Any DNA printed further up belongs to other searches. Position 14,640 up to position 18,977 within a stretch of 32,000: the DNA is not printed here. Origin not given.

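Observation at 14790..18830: Single-module Pls/PosA-type NRPS: candidate synthetase for a cationic homopoly(amino acid)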

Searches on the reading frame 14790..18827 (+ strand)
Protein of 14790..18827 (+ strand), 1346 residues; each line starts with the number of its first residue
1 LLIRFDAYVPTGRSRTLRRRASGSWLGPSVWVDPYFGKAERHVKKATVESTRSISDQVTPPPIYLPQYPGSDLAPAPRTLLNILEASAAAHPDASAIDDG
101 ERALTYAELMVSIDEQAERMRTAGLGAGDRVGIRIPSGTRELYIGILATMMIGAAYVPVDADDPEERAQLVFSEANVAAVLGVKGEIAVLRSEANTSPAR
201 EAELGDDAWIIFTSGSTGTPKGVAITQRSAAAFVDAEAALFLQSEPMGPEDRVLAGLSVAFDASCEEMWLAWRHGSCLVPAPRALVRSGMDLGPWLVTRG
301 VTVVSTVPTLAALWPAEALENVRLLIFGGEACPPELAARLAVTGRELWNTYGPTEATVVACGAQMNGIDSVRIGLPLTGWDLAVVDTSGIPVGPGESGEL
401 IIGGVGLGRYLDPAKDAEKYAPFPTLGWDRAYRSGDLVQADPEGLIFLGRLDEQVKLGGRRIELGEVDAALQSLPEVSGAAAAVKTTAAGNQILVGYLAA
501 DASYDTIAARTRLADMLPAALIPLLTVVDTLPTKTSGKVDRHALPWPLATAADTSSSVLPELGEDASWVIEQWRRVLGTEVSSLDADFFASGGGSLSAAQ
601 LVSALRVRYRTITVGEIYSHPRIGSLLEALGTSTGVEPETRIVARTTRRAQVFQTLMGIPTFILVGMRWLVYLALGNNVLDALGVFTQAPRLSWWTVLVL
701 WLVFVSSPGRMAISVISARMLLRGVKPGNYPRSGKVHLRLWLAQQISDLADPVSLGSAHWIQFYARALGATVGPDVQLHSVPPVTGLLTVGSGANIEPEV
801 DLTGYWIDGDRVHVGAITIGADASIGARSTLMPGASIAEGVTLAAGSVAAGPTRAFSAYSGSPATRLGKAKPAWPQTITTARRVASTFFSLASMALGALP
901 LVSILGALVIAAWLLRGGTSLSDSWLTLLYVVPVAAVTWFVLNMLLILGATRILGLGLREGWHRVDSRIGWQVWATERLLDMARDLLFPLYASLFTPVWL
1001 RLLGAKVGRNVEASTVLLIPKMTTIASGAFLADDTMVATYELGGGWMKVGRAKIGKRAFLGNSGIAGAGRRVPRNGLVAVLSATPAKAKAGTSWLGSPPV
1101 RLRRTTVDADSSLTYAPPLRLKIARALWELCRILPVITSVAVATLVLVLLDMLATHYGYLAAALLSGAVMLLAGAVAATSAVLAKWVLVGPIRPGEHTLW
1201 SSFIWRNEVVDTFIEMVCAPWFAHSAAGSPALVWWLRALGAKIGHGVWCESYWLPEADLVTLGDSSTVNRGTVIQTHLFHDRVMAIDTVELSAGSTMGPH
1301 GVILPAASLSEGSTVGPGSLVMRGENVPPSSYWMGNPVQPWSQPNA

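Call 5: search_protein_families(library=pfam, proteins=[window:14790-18827:+], max_evalue=0.01)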
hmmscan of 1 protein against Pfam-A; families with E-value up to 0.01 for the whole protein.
window:14790-18827:+ (1346 aa): 4 families
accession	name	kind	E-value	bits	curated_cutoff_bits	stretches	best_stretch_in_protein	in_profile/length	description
PF00501.34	AMP-binding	-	1.3e-57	195.8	29.9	1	84-407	1-379/384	AMP-binding enzyme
PF00550.31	PP-binding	-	4.3e-10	40.1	20.8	1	568-630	2-67/67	Phosphopantetheine attachment site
PF00132.30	Hexapep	-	3.3e-05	23.8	27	1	817-848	2-33/36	Bacterial transferase hexapeptide (six repeats)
PF14602.12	Hexapep_2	-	0.00026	21.1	27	1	817-848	2-31/34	Hexapeptide repeat of succinyl-transferase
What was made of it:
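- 15012..16442 (+): Adenylation domain (aa 75-551). Specificity code D262 A263 E266 S305 I326 G328 T350 V358 V359 K538 = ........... Pfam AMP-binding at E 1.3e-57 (call 5).
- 16491..16679 (+): Thiolation (carrier) domain, aa 568-630. The phosphopantetheine-attachment Ser595 is at nt 16572-16574. Pfam PP-binding at E 4.3e-10 (call 5).
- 16953..17435 (+): C1 soluble module (left-handed beta-helix type). Pfam Hexapep at 817-848, E 3.3e-5, below cutoff (call 5).
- On Pls/PosA family (cationic homopoly(amino acid) synthetases; NCBIfam TIGR02353): Pfam AMP-binding and PP-binding (call 5). No Pfam Condensation or Thioesterase hit (call 5).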

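Call 6: search_protein_families(library=ncbifam, proteins=[window:14790-18827:+], max_evalue=0.01)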
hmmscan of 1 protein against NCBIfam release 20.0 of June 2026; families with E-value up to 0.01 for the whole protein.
window:14790-18827:+ (1346 aa): 111 families (the best 25 are shown)
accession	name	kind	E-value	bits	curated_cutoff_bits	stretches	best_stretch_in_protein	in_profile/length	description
TIGR02353.1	NRPS_term_dom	equivalog_domain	5.7e-201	669.5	423.1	1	652-1338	1-695/695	Pls/PosA family non-ribosomal peptide synthetase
TIGR01733.1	AA-adenyl-dom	subfamily_domain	8e-93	311.4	317.4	1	105-481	1-408/409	amino acid adenylation domain-containing protein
NF038078.1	NRPS_MxcG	equivalog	8.1e-85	285.2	2300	1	69-638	447-1049/1442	myxochelin non-ribosomal peptide synthetase MxcG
NF004282.0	PRK05691.1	subfamily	1.3e-71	240.5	4090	1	72-608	1125-1682/4334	non-ribosomal peptide synthase/polyketide synthase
NF047350.1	aureusi_NRPS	equivalog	4.6e-67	226.1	2500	1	75-630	1431-1990/2373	aureusimine non-ribosomal peptide synthetase AusA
NF007605.2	PRK10252.1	equivalog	3.1e-61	207.2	2400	1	79-626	455-1037/1292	enterobactin non-ribosomal peptide synthetase EntF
NF041803.1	NRPS_SolG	exception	6.2e-60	202.9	2200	1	83-626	566-1151/1163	solanimycin non-ribosomal peptide synthetase SolG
TIGR01734.1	D-ala-DACP-lig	equivalog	2.7e-48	164.8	559.85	1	80-544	2-498/504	D-alanine--poly(phosphoribitol) ligase subunit DltA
NF003417.0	PRK04813.1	subfamily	1e-47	162.9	476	1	80-544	5-499/505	D-alanine--poly(phosphoribitol) ligase subunit DltA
TIGR03098.1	ligase_PEP_1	hypoth_equivalog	2.1e-45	155.2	592.35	2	192-544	150-514/517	acyl-CoA ligase (AMP-forming), exosortase A system-associated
NF004837.0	PRK06187.1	subfamily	2.9e-39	134.7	476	2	189-548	154-522/531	long-chain-fatty-acid--CoA ligase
NF005858.0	PRK07787.1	subfamily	1.7e-28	99.3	575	1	84-544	6-468/471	acyl-CoA synthetase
TIGR02275.1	DHB_AMP_lig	equivalog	9.5e-28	96.7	723.55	2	189-544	166-525/526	(2,3-dihydroxybenzoyl)adenylate synthase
NF004114.0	PRK05605.1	equivalog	7e-27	94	766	2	195-543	211-564/575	long-chain-fatty-acid--CoA ligase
NF004511.1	PRK05852.1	equivalog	3.9e-26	91.8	650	3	347-544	302-500/505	FadD7 family fatty acid--CoA ligase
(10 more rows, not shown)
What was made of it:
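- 16743..18803 (+): Pls/PosA-type C-terminal polymerisation domain (aa 652-1338). TIGR02353 NRPS_term_dom at 669.5 bits against a cutoff of 423.1, covering profile positions 1-695 of 695 (call 6).
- On Pls/PosA family (cationic homopoly(amino acid) synthetases; NCBIfam TIGR02353): 669.5 bits against a cutoff of 423.1; aa 652-1338 cover profile positions 1-695 of 695 (call 6).
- TIGR02353 matches end to end at 669.5 bits against a cutoff of 423.1 (call 6). It is a single uninterrupted ORF with an end-to-end match to the curated terminal-domain model (call 6).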

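Call 8: search_solved_structures(query=window:14790-18827:+, max_evalue=0.001, show_alignments=0)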
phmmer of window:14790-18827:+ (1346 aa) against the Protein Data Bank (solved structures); distinct sequences matched with E-value up to 0.001: 160 (the best 60 are shown).
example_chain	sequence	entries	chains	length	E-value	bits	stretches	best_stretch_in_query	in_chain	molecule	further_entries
7wew_A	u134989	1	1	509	2.6e-195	655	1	74-551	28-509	Epsilon-poly-L-lysine synthase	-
6mfz_A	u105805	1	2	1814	3.3e-111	376.3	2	78-626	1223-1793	Linear gramicidin synthase subunit A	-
9be3_A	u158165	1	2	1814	4.6e-111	375.8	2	78-626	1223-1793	Linear gramicidin synthase subunit A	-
9meh_A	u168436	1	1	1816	4.6e-111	375.8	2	78-626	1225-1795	Linear gramicidin synthase subunit A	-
9be4_A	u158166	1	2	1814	1.8e-110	373.8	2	78-626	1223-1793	Linear gramicidin synthase subunit A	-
6mfy_A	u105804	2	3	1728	5.8e-104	352.3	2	74-631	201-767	Linear gramicidin synthase subunit A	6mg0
8xjz_C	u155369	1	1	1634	1.4e-95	324.5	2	63-601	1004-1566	Peptide synthetase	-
5u89_A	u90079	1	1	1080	3.9e-62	213.7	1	78-641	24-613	Amino acid adenylation domain protein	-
9bfd_A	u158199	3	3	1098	1.1e-61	212.2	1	79-626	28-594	Tyrocidine synthase 1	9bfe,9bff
8jbr_A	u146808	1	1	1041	8.3e-60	206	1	83-628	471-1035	McyA protein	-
5ja1_A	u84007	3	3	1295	1.4e-59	205.3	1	75-626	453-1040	Enterobactin synthase component F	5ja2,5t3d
7ly4_E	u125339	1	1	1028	1.8e-58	201.6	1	73-621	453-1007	BmdB, bacillamide NRPS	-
7ly7_A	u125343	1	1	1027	1.8e-58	201.6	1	73-621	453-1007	BmdB, Bacillamide NRPS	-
4zxh_A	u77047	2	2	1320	4.6e-58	200.2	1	92-642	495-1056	ABBFA_003403 | Tyrocidine synthetase 3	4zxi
6n8e_A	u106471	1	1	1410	2.4e-57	197.9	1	77-607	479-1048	holo-ObiF1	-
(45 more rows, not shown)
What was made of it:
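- The A domain scores 655 bits against Pls and 171 bits against PosA (call 8).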

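Call 15: find_related_loci(query=window:14790-18827:+, collection=genome_contigs, flank=8000)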
Query window:14790-18827:+ (1346 aa) in genome_contigs; peptide patterns used: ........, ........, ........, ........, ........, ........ (x = any residue, [..] = any of these).
599 stretches matched a pattern (row limit reached: there are more); 597 encode a relative of the query (tblastn E <= 1e-3); the best 80 are kept; 80 distinct loci.
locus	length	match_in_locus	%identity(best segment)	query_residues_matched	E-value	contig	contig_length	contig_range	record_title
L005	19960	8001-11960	84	28-1346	0e+0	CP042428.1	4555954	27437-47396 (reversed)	Arthrobacter sp. C2 chromosome, complete genome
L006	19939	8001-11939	81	34-1345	0e+0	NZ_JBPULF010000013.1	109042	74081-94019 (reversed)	Paeniglutamicibacter sp. R2-26 13, whole genome shotgun sequence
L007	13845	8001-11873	68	62-1341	0e+0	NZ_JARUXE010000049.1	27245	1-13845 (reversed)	Arthrobacter sp. PsM3 NODE_49_length_27245_cov_58.275101, whole genome shotgun sequence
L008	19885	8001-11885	68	64-1346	0e+0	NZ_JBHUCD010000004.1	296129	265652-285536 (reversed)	Paenarthrobacter sp. NPDC056912 NPDC056912_T15_F4.ctg-0004, whole genome shotgun sequence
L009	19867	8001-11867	69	67-1345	0e+0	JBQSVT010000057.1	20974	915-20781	Specibacter sp. AOP5-B1-6 AOP5-B1-6_57, whole genome shotgun sequence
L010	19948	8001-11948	67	45-1346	0e+0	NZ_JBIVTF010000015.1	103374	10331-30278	Paenarthrobacter sp. NPDC091711 NPDC091711_198_G11.ctg-0015, whole genome shotgun sequence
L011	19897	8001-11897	68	55-1342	0e+0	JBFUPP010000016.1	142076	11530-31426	Bacterium RCC_150 strain RCC_150 NODE_16_length_142076_cov_175.812182, whole genome shotgun sequence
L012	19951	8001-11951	68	44-1346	0e+0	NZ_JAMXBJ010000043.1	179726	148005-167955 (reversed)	Pseudarthrobacter sp. HLT1-5 scaffold8, whole genome shotgun sequence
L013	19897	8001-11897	67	63-1346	0e+0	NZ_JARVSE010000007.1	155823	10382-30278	Pseudarthrobacter sp. efr-133-R2A-89 NODE_11_length_155823_cov_47.103295, whole genome shotgun sequence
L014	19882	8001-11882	67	63-1344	0e+0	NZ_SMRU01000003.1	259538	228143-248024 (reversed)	Arthrobacter terricola strain JH1-1 contig3, whole genome shotgun sequence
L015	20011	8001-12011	67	42-1344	0e+0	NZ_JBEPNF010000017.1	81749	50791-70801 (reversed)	Arthrobacter sp. UYEF21 Ga0493857_17, whole genome shotgun sequence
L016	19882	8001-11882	68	63-1344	0e+0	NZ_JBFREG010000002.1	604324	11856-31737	Arthrobacter sp. RAF14 SCAFFOLD_1, whole genome shotgun sequence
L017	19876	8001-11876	67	64-1346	0e+0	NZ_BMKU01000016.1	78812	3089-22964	Pseudarthrobacter polychromogenes strain CGMCC 1.1927 sequence16, whole genome shotgun sequence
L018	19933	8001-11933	65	60-1343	0e+0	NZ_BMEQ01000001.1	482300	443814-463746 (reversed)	Kocuria dechangensis strain CGMCC 1.12187 sequence01, whole genome shotgun sequence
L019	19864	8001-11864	65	67-1342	0e+0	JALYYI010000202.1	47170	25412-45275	MAG: Actinomycetota bacterium isolate KAP bin35 SD1490-92_k127_440901, whole genome shotgun sequence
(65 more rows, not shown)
